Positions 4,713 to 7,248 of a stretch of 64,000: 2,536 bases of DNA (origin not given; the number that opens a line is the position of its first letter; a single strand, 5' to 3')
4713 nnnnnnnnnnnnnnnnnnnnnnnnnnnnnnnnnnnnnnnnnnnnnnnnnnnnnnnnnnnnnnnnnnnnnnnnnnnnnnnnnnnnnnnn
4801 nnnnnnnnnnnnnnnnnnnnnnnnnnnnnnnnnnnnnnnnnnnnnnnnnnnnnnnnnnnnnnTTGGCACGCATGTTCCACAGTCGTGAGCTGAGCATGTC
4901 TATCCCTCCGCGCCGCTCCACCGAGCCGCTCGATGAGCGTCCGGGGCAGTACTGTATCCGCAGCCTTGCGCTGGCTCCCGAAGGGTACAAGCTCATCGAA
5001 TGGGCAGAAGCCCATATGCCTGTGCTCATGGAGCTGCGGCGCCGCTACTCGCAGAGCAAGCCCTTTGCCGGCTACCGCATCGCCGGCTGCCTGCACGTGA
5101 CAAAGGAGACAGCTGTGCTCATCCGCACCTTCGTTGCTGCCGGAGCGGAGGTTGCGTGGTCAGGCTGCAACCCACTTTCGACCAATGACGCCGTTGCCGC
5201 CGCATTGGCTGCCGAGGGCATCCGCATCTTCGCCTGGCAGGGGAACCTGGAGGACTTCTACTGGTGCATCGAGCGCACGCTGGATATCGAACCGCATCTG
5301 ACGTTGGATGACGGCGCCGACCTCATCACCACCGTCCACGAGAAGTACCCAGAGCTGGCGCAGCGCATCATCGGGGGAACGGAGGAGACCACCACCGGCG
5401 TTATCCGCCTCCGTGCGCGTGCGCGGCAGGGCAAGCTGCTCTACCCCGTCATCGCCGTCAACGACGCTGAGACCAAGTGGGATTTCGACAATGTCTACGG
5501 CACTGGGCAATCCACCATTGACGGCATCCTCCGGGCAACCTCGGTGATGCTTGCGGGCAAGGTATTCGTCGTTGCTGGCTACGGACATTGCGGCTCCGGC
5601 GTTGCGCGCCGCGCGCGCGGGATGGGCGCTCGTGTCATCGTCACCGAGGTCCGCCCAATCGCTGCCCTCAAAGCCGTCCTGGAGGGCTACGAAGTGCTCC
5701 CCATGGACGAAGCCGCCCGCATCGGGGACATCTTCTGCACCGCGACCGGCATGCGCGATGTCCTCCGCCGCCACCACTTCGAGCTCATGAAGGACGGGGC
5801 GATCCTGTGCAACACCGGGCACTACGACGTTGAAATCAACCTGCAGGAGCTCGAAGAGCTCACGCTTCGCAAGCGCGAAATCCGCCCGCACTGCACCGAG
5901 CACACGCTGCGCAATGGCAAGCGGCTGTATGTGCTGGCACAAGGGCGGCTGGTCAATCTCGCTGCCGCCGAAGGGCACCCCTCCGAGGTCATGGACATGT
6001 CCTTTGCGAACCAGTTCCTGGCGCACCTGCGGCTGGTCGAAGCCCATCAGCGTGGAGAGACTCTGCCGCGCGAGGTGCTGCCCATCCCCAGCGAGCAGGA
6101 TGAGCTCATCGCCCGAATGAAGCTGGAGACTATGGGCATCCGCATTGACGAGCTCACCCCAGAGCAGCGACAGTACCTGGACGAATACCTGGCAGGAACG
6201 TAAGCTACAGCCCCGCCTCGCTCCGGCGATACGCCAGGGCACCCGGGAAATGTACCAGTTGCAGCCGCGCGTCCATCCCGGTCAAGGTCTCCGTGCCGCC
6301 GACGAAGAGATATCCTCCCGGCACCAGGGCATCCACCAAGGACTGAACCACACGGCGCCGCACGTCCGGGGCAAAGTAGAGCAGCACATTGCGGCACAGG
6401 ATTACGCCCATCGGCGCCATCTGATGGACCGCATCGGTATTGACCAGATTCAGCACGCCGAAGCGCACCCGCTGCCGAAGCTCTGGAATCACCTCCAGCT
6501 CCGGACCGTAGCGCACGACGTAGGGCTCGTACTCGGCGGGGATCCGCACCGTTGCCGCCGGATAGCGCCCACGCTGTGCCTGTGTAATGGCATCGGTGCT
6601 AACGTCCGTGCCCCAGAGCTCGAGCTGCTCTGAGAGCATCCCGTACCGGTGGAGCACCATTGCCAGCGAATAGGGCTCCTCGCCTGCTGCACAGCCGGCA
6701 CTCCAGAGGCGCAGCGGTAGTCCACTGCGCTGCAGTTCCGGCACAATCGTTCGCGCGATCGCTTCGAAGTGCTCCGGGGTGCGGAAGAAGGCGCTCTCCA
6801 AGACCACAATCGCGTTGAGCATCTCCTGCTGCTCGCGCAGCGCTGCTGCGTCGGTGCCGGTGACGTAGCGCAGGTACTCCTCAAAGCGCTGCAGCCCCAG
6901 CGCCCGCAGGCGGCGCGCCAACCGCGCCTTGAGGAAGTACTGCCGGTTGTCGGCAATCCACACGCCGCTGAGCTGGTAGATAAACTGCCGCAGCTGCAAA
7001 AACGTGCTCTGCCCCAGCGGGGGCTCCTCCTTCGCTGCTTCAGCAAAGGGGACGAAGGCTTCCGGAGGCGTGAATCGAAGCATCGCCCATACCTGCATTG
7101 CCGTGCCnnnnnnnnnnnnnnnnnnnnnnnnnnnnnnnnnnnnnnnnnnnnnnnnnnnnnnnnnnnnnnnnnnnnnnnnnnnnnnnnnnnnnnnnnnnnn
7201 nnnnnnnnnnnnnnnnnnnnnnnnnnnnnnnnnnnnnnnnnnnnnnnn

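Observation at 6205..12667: Compact six-gene operon ybdK-DUF58-PAS kinase-sigma54 regulator-DUF342(FapA-like)-cheR: an undescribed signalling module, possibly a flagellar FlrB/FlrC analogue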

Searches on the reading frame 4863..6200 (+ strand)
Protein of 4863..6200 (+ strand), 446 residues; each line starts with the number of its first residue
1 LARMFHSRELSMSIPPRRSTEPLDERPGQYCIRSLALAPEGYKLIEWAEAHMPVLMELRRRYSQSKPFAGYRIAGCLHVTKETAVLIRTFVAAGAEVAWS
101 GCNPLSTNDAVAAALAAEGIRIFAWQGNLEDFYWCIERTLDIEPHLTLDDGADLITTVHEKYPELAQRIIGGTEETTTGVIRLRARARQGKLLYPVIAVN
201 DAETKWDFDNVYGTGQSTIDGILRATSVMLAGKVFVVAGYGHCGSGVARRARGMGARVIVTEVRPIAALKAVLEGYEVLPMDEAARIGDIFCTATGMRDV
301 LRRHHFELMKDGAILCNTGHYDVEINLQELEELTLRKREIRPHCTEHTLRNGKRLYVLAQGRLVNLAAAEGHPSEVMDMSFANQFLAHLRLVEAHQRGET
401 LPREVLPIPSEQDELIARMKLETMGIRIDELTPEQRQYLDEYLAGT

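Call 7: search_protein_families(library=pfam, proteins=[window:4863-6200:+], max_evalue=0.0001)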
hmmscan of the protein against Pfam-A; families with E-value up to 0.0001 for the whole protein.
window:4863-6200:+ (446 aa): 3 families
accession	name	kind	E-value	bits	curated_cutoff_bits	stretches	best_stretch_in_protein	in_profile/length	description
PF05221.23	AdoHcyase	-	3.6e-73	246.8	25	2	29-160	1-138/299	S-adenosyl-L-homocysteine hydrolase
PF00670.27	AdoHcyase_NAD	-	1.4e-56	191.5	27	1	210-370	1-161/162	S-adenosyl-L-homocysteine hydrolase, NAD binding domain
PF02826.25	2-Hacid_dh_C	-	2.2e-10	40.7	25.1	1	227-320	31-128/178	D-isomer specific 2-hydroxyacid dehydrogenase, NAD binding domain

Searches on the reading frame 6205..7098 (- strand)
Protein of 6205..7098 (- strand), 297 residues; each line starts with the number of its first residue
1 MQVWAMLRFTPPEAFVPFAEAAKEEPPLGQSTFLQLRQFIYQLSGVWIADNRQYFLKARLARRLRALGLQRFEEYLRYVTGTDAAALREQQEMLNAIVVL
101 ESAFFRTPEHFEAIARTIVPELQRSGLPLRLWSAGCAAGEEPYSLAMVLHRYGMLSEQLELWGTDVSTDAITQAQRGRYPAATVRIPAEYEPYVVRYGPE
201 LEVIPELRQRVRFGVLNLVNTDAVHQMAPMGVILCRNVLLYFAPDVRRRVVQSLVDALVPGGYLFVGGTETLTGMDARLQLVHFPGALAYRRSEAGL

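Call 4: search_protein_families(library=pfam, proteins=[window:6205-7098:-], max_evalue=0.01)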
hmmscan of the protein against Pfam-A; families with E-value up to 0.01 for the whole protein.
window:6205-7098:- (297 aa): 4 families
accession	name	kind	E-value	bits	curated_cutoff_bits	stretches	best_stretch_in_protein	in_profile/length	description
PF01739.24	CheR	-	1.7e-44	152.1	27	1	101-282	2-189/195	CheR methyltransferase, SAM binding domain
PF03705.20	CheR_N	-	3.7e-12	46.2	27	1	33-80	3-50/53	CheR methyltransferase, all-alpha domain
PF08242.18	Methyltransf_12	-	1.6e-05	26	30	0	210-264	50-98/98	Methyltransferase domain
PF13649.12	Methyltransf_25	-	0.0098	17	27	0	226-262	61-97/97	Methyltransferase domain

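Call 22: find_homologous_proteins(query=window:6205-7098:-, max_evalue=1e-20)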
Query window:6205-7098:- (297 aa): 1368 proteins with E <= 1e-20 among 5007 candidates; the best 120 are listed.
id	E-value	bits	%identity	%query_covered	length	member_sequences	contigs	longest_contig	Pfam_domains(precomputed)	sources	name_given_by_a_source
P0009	1.4e-192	656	100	100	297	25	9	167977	PF03705.21,PF01739.25,PF08242.19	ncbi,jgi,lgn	jgi:chemotaxis protein methyltransferase CheR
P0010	3.0e-192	655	100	100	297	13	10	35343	PF03705.21,PF01739.25,PF08242.19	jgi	jgi:chemotaxis protein methyltransferase CheR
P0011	1.0e-191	654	99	100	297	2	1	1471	PF03705.21,PF01739.25,PF08242.19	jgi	jgi:chemotaxis protein methyltransferase CheR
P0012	1.3e-184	630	96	100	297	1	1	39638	PF03705.21,PF01739.25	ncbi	-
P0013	2.1e-179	613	94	100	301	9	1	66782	PF03705.21,PF01739.25,PF08242.19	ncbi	-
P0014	2.6e-169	580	100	89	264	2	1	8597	PF03705.21,PF01739.25,PF08242.19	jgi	jgi:chemotaxis protein methyltransferase CheR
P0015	1.9e-108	380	62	99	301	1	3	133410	PF03705.21,PF01739.25,PF08242.19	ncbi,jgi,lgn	jgi:chemotaxis protein methyltransferase CheR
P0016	4.0e-104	366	58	99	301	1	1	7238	PF03705.21,PF01739.25,PF08242.19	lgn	-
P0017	5.6e-104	366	59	99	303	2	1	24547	PF03705.21,PF13649.13,PF01739.25,PF08241.19,PF08242.19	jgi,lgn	jgi:chemotaxis protein methyltransferase CheR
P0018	1.0e-103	365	58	98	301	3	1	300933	PF03705.21,PF01739.25,PF08242.19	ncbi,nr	ncbi:Chemotaxis protein methyltransferase Cher2 [bacterium HR21]|nr:Chemotaxis protein methyltransfe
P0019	3.2e-103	363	59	99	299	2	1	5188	PF03705.21,PF01739.25,PF08242.19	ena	-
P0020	1.9e-100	354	57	97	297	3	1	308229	PF03705.21,PF01739.25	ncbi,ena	-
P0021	2.6e-98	347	59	97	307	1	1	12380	PF03705.21,PF13649.13,PF01739.25,PF08242.19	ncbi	ncbi:MAG: protein-glutamate O-methyltransferase CheR [Chlorobiota bacterium]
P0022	1.4e-95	338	55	97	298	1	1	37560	PF03705.21,PF01739.25,PF08242.19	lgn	-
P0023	8.2e-94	332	55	96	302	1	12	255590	PF03705.21,PF01739.25,PF08242.19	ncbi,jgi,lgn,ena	-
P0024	3.3e-86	307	53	97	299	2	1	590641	PF03705.21,PF01739.25,PF08242.19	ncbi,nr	ncbi:MAG: protein-glutamate O-methyltransferase CheR [Candidatus Kapabacteria bacterium]|nr:protein-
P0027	3.0e-52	196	36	91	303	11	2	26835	PF03705.21,PF13649.13,PF01739.25,PF08242.19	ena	-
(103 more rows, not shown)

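Call 23: find_encoding_contigs(protein=P0024, flank=10000, max_places=2)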
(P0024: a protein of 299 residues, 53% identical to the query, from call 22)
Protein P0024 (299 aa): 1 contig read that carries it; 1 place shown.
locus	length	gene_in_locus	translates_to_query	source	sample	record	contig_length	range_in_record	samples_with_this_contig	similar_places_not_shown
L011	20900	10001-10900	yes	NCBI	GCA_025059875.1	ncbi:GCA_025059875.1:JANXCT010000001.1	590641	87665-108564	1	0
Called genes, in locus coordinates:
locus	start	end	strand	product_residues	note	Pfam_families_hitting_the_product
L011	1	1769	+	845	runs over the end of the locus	PF13620:CarboxypepD_reg, PF13715:CarbopepD_reg_2, PF07715:Plug, PF00593:TonB_dep_Rec_b-barrel, PF25183:OMP_b-brl_4 (weak)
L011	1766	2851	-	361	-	PF00005:ABC_tran, PF13304:AAA_21 (faint)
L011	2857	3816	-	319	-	PF00226:DnaJ, PF01556:DnaJ_C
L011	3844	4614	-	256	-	PF00149:Metallophos, PF12850:Metallophos_2 (faint)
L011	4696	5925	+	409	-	PF04107:GCS2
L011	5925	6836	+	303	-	PF01882:DUF58, PF13519:VWA_2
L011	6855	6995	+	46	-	-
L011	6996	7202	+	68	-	-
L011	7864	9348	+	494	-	PF00072:Response_reg, PF00158:Sigma54_activat, PF14532:Sigma54_activ_2, PF01078:Mg_chelatase (faint), PF00004:AAA (weak), PF07728:AAA_5, PF25601:AAA_lid_14, PF02954:HTH_8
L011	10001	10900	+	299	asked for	PF03705:CheR_N, PF01739:CheR, PF08242:Methyltransf_12 (faint)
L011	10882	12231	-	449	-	PF05221:AdoHcyase, PF00670:AdoHcyase_NAD, PF02826:2-Hacid_dh_C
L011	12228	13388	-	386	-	PF00438:S-AdoMet_synt_N, PF02772:S-AdoMet_synt_M, PF02773:S-AdoMet_synt_C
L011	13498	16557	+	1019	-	PF01979:Amidohydro_1, PF07969:Amidohydro_3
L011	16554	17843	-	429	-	PF06689:zf-C4_ClpX, PF01078:Mg_chelatase (faint), PF00004:AAA, PF07724:AAA_2, PF07728:AAA_5 (weak), PF10431:ClpB_D2-small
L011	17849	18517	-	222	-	PF00574:CLP_protease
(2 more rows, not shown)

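Call 24: find_encoding_contigs(protein=P0027, flank=8000, max_places=2)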
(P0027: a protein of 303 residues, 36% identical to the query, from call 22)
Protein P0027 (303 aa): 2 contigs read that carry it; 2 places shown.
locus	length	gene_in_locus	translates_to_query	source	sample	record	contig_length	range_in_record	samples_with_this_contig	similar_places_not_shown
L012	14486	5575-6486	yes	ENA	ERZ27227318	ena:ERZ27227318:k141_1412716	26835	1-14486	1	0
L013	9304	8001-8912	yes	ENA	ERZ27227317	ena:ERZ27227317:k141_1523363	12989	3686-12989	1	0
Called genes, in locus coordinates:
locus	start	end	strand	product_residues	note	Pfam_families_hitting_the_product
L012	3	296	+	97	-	?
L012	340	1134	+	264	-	PF06452:CBM9_1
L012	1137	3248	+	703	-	PF12729:4HB_MCP_1 (weak), PF00672:HAMP, PF00015:MCPsignal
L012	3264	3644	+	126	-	PF00072:Response_reg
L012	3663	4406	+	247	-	PF04344:CheZ, PF28017:CheZ_Pase (faint)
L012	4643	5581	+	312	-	PF08668:HDOD, PF01966:HD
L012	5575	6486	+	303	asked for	PF03705:CheR_N, PF01739:CheR, PF08242:Methyltransf_12 (faint), PF13649:Methyltransf_25 (faint)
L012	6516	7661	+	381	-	PF00072:Response_reg, PF00512:HisKA, PF02518:HATPase_c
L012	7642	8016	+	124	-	PF00072:Response_reg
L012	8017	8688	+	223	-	PF00072:Response_reg, PF00512:HisKA (weak)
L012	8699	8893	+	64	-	-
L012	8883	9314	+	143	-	PF00072:Response_reg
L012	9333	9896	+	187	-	PF00072:Response_reg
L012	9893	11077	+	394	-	PF00989:PAS, PF13188:PAS_8 (weak), PF08448:PAS_4, PF13426:PAS_9, PF00512:HisKA, PF02518:HATPase_c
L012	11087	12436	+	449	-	PF00072:Response_reg, PF00158:Sigma54_activat, PF14532:Sigma54_activ_2, PF00004:AAA (weak), PF07724:AAA_2 (weak), PF07728:AAA_5, PF25601:AAA_lid_14, PF02954:HTH_8, +2 more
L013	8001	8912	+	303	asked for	PF03705:CheR_N, PF01739:CheR, PF08242:Methyltransf_12 (faint), PF13649:Methyltransf_25 (faint)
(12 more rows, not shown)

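Call 28: search_protein_families(library=ncbifam, proteins=[window:6205-7098:-], max_evalue=0.00001)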
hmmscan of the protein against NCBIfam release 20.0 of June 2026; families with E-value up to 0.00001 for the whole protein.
window:6205-7098:- (297 aa): 1 family
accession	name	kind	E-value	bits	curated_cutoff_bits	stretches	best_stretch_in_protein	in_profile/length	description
NF007902.0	PRK10611.1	equivalog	1.1e-39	136.4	435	1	27-281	21-275/287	protein-glutamate O-methyltransferase CheR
